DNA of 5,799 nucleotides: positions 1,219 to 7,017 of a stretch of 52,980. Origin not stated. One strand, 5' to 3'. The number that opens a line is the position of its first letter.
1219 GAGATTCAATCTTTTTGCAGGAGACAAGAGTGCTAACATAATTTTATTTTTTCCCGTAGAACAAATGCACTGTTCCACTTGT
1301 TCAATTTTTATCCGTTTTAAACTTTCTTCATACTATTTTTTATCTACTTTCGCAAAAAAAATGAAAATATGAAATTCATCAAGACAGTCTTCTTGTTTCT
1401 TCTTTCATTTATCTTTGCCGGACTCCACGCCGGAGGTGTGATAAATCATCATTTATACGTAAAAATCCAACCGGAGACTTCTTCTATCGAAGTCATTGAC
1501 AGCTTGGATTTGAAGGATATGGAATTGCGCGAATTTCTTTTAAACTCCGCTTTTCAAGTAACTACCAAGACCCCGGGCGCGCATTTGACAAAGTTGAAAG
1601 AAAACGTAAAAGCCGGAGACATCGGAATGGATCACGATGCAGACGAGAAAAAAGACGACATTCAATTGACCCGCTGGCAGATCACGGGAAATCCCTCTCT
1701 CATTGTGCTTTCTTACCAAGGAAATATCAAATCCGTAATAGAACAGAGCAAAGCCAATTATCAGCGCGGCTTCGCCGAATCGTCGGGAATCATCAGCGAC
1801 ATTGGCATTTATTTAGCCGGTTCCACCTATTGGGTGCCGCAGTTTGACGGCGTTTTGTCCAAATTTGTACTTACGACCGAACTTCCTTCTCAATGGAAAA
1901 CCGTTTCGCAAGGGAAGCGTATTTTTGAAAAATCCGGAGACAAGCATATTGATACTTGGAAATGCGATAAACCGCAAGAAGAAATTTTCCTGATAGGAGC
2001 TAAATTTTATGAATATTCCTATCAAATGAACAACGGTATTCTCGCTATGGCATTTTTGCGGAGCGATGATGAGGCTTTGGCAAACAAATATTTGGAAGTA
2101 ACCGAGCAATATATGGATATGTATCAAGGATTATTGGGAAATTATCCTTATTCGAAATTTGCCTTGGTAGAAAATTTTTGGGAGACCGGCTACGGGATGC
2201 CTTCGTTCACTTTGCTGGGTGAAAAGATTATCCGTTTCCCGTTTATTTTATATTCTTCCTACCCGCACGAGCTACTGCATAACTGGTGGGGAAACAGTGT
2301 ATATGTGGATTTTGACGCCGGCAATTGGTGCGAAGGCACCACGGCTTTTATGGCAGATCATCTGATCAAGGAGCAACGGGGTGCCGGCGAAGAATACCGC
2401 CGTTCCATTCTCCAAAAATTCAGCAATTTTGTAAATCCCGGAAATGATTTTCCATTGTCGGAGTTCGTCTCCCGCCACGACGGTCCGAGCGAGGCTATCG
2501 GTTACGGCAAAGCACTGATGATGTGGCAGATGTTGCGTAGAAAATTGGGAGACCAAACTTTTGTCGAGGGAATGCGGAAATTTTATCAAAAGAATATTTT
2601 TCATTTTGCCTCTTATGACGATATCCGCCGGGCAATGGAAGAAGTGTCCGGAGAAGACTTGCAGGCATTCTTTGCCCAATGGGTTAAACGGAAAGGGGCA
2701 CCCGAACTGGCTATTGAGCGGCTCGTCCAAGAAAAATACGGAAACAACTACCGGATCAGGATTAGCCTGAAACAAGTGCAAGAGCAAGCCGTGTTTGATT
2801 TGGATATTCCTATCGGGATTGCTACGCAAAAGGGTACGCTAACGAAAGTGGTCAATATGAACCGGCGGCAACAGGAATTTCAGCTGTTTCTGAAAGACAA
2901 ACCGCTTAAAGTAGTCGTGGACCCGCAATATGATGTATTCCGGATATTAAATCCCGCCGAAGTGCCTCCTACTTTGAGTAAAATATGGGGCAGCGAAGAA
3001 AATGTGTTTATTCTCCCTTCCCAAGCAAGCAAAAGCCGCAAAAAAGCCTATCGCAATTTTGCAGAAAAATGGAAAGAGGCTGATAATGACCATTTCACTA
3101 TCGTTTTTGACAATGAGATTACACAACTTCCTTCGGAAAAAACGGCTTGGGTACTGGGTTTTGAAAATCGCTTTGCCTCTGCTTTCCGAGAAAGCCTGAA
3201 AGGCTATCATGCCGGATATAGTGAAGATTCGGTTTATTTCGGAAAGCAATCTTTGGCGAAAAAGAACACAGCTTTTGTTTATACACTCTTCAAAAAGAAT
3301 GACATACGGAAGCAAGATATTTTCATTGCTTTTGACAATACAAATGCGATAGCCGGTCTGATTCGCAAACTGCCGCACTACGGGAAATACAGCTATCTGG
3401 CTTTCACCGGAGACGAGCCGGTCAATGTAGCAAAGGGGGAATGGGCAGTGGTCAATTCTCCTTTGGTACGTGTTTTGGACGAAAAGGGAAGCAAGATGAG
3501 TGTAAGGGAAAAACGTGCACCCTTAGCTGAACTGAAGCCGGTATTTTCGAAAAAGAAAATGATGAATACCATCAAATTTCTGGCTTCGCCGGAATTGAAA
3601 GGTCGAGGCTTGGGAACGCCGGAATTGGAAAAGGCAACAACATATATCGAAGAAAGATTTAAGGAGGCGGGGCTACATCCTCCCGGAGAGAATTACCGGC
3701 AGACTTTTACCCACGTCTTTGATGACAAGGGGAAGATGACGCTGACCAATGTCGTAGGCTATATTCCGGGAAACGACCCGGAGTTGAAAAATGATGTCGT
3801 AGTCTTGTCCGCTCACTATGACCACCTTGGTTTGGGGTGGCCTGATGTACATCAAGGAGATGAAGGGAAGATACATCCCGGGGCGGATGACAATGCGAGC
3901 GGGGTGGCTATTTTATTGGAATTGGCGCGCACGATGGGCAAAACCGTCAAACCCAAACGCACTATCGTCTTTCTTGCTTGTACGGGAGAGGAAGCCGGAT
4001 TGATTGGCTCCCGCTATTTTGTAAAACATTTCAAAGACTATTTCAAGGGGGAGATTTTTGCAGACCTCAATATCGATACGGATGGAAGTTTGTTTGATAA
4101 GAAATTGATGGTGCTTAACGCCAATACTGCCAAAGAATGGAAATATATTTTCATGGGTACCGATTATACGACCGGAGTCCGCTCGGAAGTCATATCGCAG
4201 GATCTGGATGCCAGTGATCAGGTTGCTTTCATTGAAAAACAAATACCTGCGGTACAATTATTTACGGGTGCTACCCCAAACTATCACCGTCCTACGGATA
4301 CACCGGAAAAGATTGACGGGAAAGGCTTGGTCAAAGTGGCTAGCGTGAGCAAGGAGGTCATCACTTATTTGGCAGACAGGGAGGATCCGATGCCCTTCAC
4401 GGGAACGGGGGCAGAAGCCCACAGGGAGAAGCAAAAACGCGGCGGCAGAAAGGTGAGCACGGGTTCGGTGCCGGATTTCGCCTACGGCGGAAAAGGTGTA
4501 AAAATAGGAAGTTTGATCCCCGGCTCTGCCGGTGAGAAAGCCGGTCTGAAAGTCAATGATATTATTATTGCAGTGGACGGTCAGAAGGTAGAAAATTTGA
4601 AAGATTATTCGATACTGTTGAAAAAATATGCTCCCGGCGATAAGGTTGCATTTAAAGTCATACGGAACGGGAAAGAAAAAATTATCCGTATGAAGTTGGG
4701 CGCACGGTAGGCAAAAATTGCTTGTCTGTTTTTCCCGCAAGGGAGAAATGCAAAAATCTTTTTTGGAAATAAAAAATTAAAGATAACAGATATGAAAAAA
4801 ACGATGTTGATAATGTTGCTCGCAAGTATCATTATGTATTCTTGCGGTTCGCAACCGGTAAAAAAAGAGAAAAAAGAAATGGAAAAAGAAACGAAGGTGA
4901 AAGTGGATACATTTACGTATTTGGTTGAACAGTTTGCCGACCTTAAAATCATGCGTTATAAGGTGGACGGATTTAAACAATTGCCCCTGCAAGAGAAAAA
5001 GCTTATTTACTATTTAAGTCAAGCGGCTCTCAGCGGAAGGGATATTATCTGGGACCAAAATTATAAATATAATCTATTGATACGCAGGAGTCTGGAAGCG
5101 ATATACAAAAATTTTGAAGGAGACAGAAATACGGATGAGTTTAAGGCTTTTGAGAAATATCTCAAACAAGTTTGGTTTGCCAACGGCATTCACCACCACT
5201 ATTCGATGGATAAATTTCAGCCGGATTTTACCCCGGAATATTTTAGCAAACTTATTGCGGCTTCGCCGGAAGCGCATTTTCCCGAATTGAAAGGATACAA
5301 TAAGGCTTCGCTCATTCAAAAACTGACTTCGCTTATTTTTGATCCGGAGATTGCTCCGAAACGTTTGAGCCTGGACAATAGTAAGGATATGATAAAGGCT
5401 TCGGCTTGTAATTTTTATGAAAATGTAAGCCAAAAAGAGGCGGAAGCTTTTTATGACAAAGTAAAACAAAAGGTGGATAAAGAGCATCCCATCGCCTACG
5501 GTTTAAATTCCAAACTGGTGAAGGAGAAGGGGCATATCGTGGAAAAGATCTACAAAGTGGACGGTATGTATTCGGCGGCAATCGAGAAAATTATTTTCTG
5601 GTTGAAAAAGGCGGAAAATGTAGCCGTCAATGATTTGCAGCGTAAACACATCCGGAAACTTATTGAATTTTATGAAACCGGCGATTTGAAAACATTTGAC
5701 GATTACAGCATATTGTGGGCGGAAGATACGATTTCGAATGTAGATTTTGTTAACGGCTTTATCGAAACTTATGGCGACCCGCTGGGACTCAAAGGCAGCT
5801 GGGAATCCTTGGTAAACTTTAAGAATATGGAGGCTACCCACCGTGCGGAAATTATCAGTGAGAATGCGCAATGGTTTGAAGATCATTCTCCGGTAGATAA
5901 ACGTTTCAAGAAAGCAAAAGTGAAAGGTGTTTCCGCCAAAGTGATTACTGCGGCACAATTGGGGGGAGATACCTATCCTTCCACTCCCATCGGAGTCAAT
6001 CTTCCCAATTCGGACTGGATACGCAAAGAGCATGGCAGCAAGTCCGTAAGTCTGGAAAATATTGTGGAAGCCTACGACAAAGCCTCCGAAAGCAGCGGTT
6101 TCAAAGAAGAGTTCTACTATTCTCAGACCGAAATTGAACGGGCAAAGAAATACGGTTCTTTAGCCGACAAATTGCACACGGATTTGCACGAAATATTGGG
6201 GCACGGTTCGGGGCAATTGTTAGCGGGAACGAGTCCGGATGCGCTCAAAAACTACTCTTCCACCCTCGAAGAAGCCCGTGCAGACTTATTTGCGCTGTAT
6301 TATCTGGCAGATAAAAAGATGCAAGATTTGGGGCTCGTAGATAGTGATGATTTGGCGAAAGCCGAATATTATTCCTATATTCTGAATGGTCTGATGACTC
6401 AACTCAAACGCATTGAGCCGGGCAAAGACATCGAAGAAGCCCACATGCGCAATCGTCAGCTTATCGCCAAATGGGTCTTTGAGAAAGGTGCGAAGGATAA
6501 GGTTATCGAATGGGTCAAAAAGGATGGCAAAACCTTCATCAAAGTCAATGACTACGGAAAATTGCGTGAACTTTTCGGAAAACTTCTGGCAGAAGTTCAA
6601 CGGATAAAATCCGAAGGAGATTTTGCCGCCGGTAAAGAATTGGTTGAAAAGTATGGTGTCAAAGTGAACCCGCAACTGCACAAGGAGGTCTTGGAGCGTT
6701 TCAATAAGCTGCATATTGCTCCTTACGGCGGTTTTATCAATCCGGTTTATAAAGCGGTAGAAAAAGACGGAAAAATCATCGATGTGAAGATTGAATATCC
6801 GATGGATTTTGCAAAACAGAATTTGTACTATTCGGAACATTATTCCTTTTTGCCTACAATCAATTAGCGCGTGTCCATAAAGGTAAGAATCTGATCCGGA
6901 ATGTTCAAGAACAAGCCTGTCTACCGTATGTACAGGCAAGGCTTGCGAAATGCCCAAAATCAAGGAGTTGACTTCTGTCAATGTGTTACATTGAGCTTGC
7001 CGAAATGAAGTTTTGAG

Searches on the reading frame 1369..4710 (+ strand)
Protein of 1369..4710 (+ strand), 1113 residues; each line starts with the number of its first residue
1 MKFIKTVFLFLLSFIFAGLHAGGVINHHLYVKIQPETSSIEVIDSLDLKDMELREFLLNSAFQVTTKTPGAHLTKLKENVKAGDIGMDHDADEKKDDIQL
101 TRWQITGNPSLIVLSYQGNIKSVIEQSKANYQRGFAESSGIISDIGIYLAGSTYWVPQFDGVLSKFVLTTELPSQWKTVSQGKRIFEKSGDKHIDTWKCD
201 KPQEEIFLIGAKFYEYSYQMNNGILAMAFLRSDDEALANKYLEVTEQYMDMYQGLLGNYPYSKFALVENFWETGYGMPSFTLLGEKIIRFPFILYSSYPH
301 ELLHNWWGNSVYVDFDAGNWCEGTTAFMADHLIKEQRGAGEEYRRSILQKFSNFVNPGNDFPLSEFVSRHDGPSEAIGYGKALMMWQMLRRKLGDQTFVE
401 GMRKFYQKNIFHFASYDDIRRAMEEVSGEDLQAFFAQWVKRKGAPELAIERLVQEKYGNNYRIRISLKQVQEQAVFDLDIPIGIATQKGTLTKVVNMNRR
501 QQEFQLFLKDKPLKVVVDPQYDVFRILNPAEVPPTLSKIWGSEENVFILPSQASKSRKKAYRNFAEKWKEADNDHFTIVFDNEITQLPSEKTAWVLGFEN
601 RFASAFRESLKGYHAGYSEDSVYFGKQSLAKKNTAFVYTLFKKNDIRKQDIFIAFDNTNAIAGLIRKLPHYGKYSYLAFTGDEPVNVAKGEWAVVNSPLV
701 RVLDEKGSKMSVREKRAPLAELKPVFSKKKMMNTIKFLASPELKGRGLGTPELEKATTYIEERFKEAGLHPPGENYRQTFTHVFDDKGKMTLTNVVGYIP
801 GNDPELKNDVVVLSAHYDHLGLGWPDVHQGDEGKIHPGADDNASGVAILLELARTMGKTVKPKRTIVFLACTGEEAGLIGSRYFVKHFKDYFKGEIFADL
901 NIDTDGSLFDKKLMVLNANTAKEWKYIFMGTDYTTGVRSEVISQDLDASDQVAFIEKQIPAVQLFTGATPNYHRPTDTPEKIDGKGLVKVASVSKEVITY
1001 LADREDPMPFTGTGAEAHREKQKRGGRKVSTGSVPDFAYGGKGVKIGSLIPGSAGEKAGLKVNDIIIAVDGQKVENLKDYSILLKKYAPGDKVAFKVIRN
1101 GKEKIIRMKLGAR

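Call 88: search_protein_families(library=pfam, proteins=[window:1369-4710:+], max_evalue=0.00001)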
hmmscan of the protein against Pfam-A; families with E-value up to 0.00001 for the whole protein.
window:1369-4710:+ (1113 aa): 6 families
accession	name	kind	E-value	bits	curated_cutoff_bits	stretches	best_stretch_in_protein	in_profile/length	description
PF04389.22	Peptidase_M28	-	1.9e-38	132.6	21.3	1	794-995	1-190/193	Peptidase family M28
PF01433.26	Peptidase_M1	-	1.8e-11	44.5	27.7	1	300-438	73-218/218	Peptidase family M1 domain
PF17820.7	PDZ_6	-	9.2e-11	41.8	27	1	1047-1099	3-54/54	PDZ domain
PF13180.12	PDZ_2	-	9.6e-11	42.3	27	1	1043-1109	13-79/80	PDZ domain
PF00595.29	PDZ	-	3.7e-09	37.3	23.2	1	1022-1097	9-80/81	PDZ domain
PF01546.33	Peptidase_M20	-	9.5e-09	35.9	24.6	1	813-907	2-102/206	Peptidase family M20/M25/M40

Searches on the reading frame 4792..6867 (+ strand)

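Call 88: search_protein_families(library=pfam, proteins=[window:4792-6867:+], max_evalue=0.00001)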
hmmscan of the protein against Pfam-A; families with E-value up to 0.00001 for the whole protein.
window:4792-6867:+ (691 aa): 1 family
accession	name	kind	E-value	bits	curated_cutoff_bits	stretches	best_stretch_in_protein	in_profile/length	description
PF03571.21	Peptidase_M49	-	9.1e-52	176.6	21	2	250-484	91-316/548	Peptidase family M49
